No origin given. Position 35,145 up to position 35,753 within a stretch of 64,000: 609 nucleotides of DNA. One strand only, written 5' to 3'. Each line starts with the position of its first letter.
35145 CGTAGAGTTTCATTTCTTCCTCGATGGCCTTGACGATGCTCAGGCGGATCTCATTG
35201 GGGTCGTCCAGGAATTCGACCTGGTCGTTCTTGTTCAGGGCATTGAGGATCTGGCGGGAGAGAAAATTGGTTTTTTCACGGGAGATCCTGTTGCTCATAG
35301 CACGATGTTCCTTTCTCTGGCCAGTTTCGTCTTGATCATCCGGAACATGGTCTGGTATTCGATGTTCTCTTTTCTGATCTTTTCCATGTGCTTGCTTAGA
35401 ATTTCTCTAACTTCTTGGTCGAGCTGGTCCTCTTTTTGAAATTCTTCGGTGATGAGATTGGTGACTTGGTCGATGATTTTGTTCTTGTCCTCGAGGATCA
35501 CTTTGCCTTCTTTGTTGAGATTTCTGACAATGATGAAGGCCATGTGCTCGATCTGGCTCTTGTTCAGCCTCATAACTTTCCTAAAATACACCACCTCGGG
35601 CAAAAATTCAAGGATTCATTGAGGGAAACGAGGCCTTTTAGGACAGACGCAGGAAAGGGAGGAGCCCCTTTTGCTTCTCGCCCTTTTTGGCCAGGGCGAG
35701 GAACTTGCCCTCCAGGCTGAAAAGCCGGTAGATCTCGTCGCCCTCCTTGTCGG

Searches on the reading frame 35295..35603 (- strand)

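Call 16: search_protein_families(library=pfam, proteins=[window:35295-35603:-], max_evalue=0.001)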
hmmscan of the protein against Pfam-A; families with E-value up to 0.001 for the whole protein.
window:35295-35603:- (102 aa): 1 family
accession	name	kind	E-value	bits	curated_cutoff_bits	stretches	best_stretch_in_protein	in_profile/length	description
PF04368.18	DUF507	-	3e-16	60.4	24.7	1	11-102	1-93/182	Protein of unknown function (DUF507)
